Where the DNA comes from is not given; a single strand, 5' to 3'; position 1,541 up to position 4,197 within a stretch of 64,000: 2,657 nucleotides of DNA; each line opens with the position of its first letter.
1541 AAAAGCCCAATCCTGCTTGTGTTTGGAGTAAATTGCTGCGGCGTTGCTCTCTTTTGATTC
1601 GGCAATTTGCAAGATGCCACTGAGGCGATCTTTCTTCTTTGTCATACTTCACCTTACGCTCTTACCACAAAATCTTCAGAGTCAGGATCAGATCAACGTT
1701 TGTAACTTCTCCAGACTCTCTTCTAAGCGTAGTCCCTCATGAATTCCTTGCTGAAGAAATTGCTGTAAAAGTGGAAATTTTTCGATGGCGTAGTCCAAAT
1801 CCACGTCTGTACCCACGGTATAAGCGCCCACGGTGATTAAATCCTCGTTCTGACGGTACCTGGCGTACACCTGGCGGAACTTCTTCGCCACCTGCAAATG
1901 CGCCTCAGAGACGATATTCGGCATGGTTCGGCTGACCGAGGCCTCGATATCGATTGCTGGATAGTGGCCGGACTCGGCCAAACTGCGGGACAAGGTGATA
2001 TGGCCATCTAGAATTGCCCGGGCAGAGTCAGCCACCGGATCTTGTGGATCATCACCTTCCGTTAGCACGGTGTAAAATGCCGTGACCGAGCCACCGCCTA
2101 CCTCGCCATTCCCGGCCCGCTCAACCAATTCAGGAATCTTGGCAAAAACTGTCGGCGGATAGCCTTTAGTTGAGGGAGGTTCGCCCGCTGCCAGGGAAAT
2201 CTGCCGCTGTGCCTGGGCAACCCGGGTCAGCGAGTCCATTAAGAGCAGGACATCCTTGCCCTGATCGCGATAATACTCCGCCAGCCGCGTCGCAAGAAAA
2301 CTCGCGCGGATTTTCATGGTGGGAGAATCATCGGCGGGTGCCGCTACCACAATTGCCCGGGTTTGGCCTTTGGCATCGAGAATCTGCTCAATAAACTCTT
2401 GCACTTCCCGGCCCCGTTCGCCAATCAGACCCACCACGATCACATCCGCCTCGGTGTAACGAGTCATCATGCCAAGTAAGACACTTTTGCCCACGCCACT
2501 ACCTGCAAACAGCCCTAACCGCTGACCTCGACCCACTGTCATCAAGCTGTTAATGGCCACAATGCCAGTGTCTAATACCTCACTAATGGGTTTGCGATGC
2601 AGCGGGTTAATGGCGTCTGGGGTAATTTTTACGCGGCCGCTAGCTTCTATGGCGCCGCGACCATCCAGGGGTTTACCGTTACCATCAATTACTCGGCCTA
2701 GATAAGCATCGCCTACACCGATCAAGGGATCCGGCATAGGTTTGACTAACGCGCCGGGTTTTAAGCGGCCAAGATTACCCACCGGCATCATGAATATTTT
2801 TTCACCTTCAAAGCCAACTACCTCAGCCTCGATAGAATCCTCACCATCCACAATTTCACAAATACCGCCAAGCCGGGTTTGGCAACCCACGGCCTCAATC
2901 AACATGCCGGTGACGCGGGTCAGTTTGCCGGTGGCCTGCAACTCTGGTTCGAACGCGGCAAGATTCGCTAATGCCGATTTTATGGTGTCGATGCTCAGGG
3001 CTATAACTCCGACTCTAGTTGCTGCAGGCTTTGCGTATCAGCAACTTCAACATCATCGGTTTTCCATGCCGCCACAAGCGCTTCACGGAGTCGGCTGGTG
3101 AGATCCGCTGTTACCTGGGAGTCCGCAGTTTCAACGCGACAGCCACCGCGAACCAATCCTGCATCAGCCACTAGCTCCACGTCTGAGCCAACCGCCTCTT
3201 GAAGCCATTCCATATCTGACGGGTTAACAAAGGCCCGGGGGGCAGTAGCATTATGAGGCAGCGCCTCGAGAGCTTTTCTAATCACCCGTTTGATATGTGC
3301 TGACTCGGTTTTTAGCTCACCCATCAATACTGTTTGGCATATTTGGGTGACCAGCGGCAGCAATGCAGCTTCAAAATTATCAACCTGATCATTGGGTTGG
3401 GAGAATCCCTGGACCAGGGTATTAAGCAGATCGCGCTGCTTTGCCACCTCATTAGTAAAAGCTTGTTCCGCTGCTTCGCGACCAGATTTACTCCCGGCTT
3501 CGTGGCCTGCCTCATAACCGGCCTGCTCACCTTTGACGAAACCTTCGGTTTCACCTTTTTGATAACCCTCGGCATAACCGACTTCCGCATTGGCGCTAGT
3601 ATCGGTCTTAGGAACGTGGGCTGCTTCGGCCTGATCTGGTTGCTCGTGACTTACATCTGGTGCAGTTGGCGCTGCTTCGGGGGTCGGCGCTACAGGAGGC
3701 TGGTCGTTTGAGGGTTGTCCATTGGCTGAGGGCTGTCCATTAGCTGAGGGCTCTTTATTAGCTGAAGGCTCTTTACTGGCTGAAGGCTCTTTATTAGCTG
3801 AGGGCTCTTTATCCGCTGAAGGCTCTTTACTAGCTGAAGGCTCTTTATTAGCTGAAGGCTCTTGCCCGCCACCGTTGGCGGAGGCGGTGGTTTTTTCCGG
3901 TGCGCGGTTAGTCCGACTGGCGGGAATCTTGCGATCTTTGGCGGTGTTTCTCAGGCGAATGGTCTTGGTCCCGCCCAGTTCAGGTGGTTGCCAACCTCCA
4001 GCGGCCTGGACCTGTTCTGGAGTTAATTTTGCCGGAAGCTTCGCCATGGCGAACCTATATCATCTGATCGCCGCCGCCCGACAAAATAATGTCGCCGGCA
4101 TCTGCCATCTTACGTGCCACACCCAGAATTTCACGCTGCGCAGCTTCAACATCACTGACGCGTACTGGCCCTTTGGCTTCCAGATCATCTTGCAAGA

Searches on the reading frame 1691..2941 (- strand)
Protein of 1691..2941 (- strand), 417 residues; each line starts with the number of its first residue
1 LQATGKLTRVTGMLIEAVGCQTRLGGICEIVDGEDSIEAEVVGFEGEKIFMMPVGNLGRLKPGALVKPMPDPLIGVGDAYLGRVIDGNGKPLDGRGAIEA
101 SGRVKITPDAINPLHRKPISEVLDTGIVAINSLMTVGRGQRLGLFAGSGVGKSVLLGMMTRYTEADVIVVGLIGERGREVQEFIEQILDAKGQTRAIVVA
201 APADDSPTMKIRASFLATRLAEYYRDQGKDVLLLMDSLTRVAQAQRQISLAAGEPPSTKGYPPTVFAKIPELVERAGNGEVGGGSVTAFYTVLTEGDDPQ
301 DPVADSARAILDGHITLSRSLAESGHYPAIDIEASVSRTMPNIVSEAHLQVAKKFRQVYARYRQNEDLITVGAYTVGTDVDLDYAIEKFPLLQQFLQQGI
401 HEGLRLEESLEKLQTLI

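Call 32: search_protein_families(library=ncbifam, proteins=[window:1691-2941:-], max_evalue=1e-30)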
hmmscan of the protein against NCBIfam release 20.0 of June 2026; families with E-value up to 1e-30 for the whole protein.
window:1691-2941:- (417 aa): 29 families (the best 25 are shown)
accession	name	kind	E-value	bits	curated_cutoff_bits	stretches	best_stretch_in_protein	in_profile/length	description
TIGR03496.1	FliI_clade1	equivalog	2e-184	613.2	619.1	1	5-415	1-413/414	flagellar protein export ATPase FliI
TIGR01026.1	fliI_yscN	subfamily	8.6e-169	561.9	379.5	1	2-416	22-438/440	FliI/YscN family ATPase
NF005535.1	PRK07196.1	equivalog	5.3e-159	529.9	715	1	3-417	19-434/434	flagellar protein export ATPase FliI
TIGR03497.1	FliI_clade2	equivalog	1.5e-156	521.6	629.8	1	5-416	1-412/413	flagellar protein export ATPase FliI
TIGR02546.1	III_secr_ATP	equivalog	1.8e-154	514.5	604.75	1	2-416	4-421/423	type III secretion system ATPase SctN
TIGR03498.1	FliI_clade3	equivalog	2.9e-147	490.7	587.45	1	5-416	1-417/418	flagellar protein export ATPase FliI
NF005391.0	PRK06936.1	equivalog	7.7e-138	460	657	1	2-416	22-437/439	type III secretion system ATPase SctN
NF005295.0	PRK06820.1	equivalog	4.6e-134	447.7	690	1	4-416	30-438/440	EscN/YscN/HrcN family type III secretion system ATPase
NF006575.0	PRK09099.1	subfamily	1.1e-132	443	706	1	2-416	25-440/443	type III secretion system ATPase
NF006290.1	PRK08472.1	equivalog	2e-126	422.3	644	1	3-416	18-432/433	flagellar protein export ATPase FliI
NF005765.0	PRK07594.1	equivalog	8.1e-117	390.6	715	1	3-416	21-430/433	EscN/YscN/HrcN family type III secretion system ATPase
NF006012.0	PRK08149.1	equivalog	3.7e-111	372.1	594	1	5-415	11-428/431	type III secretion system ATPase SctN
NF004578.0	PRK05922.1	equivalog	1.9e-89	300.4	604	1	3-417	19-431/434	type III secretion system ATPase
NF040574.1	T3SS_ATP_VscN2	exception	1.1e-68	232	750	1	25-415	27-415/420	type III secretion system ATPase VscN2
NF009884.0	PRK13343.1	equivalog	9.8e-59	199.3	554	1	3-413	29-439/507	F0F1 ATP synthase subunit alpha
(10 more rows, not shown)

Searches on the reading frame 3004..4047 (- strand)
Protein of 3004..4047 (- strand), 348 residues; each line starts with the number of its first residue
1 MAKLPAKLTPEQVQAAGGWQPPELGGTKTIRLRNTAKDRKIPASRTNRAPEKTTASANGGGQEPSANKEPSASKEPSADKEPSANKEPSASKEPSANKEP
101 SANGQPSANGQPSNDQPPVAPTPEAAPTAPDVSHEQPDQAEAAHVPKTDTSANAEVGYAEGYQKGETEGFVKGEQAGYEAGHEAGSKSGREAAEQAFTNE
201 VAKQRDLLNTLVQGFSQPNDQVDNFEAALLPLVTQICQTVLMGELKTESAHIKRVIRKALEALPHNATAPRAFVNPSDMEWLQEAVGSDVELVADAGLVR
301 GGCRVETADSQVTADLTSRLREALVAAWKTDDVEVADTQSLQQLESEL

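Call 32: search_protein_families(library=ncbifam, proteins=[window:3004-4047:-], max_evalue=1e-30)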
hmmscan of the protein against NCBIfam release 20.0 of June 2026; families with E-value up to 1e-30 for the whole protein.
window:3004-4047:- (348 aa): 1 family
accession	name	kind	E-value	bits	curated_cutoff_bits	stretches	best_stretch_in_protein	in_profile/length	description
NF004270.2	PRK05687.2-1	equivalog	4e-34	118.1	180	1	122-323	15-218/223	flagellar assembly protein FliH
